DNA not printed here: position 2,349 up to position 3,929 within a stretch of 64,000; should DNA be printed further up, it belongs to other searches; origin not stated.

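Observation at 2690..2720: Two convergent genes both lose their C-terminal domains at the same nucleotide (~2706): deletion scar or chimeric junction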

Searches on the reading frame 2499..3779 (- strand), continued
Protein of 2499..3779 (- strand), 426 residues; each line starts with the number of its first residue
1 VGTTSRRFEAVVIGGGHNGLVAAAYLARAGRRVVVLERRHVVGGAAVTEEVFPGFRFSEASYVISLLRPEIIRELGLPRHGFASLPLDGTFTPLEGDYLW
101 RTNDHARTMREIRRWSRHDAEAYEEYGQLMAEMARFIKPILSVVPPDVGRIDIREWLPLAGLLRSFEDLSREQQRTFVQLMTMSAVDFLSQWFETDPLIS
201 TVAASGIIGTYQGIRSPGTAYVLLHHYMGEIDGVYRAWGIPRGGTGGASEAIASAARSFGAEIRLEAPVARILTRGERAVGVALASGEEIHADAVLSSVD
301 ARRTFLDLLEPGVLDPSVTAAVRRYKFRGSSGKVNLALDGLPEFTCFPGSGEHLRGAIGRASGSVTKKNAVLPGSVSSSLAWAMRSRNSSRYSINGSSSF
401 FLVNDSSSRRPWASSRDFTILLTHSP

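Call 14: find_encoding_contigs(protein=P0127, flank=8000, max_places=4)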
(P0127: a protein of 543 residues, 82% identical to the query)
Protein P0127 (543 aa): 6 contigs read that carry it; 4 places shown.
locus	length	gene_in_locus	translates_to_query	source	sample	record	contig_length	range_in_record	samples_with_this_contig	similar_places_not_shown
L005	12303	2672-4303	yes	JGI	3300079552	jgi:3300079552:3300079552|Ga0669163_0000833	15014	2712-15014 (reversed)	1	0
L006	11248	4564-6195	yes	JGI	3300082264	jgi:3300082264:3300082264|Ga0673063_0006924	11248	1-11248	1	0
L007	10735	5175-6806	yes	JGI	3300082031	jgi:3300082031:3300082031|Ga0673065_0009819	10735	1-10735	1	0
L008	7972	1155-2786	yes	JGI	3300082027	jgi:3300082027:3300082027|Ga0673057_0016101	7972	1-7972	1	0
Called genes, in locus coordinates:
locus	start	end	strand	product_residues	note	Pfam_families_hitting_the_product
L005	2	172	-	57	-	?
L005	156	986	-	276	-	PF16554:OAM_dimer, PF02310:B12-binding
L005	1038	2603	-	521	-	PF09043:Lys-AminoMut_A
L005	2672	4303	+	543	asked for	PF00890:FAD_binding_2 (faint), PF01266:DAO, PF01946:Thi4 (weak), PF07992:Pyr_redox_2 (faint), PF12831:FAD_oxidored, PF13450:NAD_binding_8, PF01593:Amino_oxidase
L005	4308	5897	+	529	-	PF00070:Pyr_redox (weak), PF00890:FAD_binding_2 (faint), PF01266:DAO, PF01593:Amino_oxidase, PF01946:Thi4 (weak), PF07992:Pyr_redox_2 (weak), PF12831:FAD_oxidored (weak), PF13450:NAD_binding_8, +2 more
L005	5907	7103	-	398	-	PF01571:GCV_T, PF08669:GCV_T_C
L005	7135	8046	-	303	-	PF00892:EamA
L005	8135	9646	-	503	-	PF07969:Amidohydro_3, PF01979:Amidohydro_1 (weak)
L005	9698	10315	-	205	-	PF00078:RVT_1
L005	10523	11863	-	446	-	PF01546:Peptidase_M20, PF07687:M20_dimer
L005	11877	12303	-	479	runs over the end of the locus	-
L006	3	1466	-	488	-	?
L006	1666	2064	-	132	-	PF03061:4HBT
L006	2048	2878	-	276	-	PF16554:OAM_dimer, PF02310:B12-binding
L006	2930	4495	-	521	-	PF09043:Lys-AminoMut_A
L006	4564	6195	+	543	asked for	PF00890:FAD_binding_2 (faint), PF01266:DAO, PF01946:Thi4 (weak), PF07992:Pyr_redox_2 (faint), PF12831:FAD_oxidored, PF13450:NAD_binding_8, PF01593:Amino_oxidase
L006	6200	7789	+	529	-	PF00070:Pyr_redox (weak), PF00890:FAD_binding_2 (faint), PF01266:DAO, PF01593:Amino_oxidase, PF01946:Thi4 (weak), PF07992:Pyr_redox_2 (weak), PF12831:FAD_oxidored (weak), PF13450:NAD_binding_8, +2 more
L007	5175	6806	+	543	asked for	PF00890:FAD_binding_2 (faint), PF01266:DAO, PF01946:Thi4 (weak), PF07992:Pyr_redox_2 (faint), PF12831:FAD_oxidored, PF13450:NAD_binding_8, PF01593:Amino_oxidase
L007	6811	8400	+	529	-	PF00070:Pyr_redox (weak), PF00890:FAD_binding_2 (faint), PF01266:DAO, PF01593:Amino_oxidase, PF01946:Thi4 (weak), PF07992:Pyr_redox_2 (weak), PF12831:FAD_oxidored (weak), PF13450:NAD_binding_8, +2 more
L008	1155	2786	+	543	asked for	PF00890:FAD_binding_2 (faint), PF01266:DAO, PF01946:Thi4 (weak), PF07992:Pyr_redox_2 (faint), PF12831:FAD_oxidored, PF13450:NAD_binding_8, PF01593:Amino_oxidase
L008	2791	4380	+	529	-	PF00070:Pyr_redox (weak), PF00890:FAD_binding_2 (faint), PF01266:DAO, PF01593:Amino_oxidase, PF01946:Thi4 (weak), PF07992:Pyr_redox_2 (weak), PF12831:FAD_oxidored (weak), PF13450:NAD_binding_8, +2 more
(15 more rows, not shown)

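Call 30: find_encoding_contigs(protein=P0134, flank=10000, max_places=2)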
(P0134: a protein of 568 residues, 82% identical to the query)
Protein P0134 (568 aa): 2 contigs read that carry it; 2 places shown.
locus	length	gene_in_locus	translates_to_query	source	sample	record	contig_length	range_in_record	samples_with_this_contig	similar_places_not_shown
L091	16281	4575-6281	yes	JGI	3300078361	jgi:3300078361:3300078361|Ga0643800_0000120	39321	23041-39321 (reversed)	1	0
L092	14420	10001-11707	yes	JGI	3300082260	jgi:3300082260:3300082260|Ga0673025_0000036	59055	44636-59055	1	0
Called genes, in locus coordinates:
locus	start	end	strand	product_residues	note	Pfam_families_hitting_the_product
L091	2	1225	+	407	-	?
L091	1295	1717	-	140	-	PF03061:4HBT (weak)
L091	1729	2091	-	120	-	PF02635:DsrE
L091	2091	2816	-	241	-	PF16554:OAM_dimer, PF02310:B12-binding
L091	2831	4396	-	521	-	PF09043:Lys-AminoMut_A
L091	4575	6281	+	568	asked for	PF00070:Pyr_redox (faint), PF00890:FAD_binding_2 (faint), PF01266:DAO, PF01593:Amino_oxidase, PF07992:Pyr_redox_2 (faint), PF12831:FAD_oxidored, PF13450:NAD_binding_8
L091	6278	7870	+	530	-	PF01266:DAO, PF01494:FAD_binding_3 (faint), PF01593:Amino_oxidase, PF07992:Pyr_redox_2 (faint), PF13450:NAD_binding_8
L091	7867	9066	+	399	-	PF01571:GCV_T, PF08669:GCV_T_C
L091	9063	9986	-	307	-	PF00892:EamA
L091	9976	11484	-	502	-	PF07969:Amidohydro_3, PF01979:Amidohydro_1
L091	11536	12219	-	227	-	PF00078:RVT_1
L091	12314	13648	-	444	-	PF01546:Peptidase_M20, PF07687:M20_dimer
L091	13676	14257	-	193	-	PF13302:Acetyltransf_3, PF00583:Acetyltransf_1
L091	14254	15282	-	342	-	PF26370:KDD_N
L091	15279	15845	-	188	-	-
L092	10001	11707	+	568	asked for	PF00070:Pyr_redox (faint), PF00890:FAD_binding_2 (faint), PF01266:DAO, PF01593:Amino_oxidase, PF07992:Pyr_redox_2 (faint), PF12831:FAD_oxidored, PF13450:NAD_binding_8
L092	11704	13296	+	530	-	PF01266:DAO, PF01494:FAD_binding_3 (faint), PF01593:Amino_oxidase, PF07992:Pyr_redox_2 (faint), PF13450:NAD_binding_8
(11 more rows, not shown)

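Call 31: find_encoding_contigs(protein=P0151, flank=10000, max_places=2)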
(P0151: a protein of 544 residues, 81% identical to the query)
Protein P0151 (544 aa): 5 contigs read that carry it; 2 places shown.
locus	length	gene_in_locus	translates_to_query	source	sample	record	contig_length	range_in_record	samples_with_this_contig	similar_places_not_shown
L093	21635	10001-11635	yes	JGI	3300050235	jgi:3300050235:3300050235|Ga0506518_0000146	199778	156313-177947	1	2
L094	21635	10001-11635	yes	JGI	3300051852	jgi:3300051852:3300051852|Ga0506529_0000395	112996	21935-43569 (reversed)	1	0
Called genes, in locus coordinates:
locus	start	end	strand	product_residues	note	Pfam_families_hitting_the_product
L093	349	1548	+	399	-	PF09376:NurA (faint)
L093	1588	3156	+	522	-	PF01935:DUF87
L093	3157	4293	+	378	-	PF00149:Metallophos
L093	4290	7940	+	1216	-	PF13476:AAA_23 (faint), PF14890:Intein_splicing (faint), PF14528:LAGLIDADG_3, PF02463:SMC_N (weak)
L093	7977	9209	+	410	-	PF00083:Sugar_tr (weak), PF07690:MFS_1, PF12832:MFS_1_like, PF07690:MFS_1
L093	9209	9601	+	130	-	PF00903:Glyoxalase (weak)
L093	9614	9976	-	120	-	-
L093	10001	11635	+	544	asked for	PF00890:FAD_binding_2 (faint), PF01266:DAO (weak), PF01946:Thi4 (weak), PF07992:Pyr_redox_2 (faint), PF12831:FAD_oxidored (weak), PF13450:NAD_binding_8, PF01593:Amino_oxidase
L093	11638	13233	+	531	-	PF00070:Pyr_redox (faint), PF00890:FAD_binding_2 (faint), PF01266:DAO (weak), PF01494:FAD_binding_3 (faint), PF01593:Amino_oxidase, PF01946:Thi4 (weak), PF03486:HI0933_like (faint), PF13450:NAD_binding_8, +2 more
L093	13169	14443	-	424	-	PF01571:GCV_T, PF08669:GCV_T_C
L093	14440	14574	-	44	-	-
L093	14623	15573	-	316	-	PF00892:EamA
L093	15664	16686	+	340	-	PF00756:Esterase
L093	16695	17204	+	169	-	PF13302:Acetyltransf_3, PF00583:Acetyltransf_1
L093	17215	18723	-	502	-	PF07969:Amidohydro_3, PF01979:Amidohydro_1 (faint)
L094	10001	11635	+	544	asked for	PF00890:FAD_binding_2 (faint), PF01266:DAO (weak), PF01946:Thi4 (weak), PF07992:Pyr_redox_2 (faint), PF12831:FAD_oxidored (weak), PF13450:NAD_binding_8, PF01593:Amino_oxidase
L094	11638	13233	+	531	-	PF00070:Pyr_redox (faint), PF00890:FAD_binding_2 (faint), PF01266:DAO (weak), PF01494:FAD_binding_3 (faint), PF01593:Amino_oxidase, PF01946:Thi4 (weak), PF12831:FAD_oxidored (weak), PF13450:NAD_binding_8, +2 more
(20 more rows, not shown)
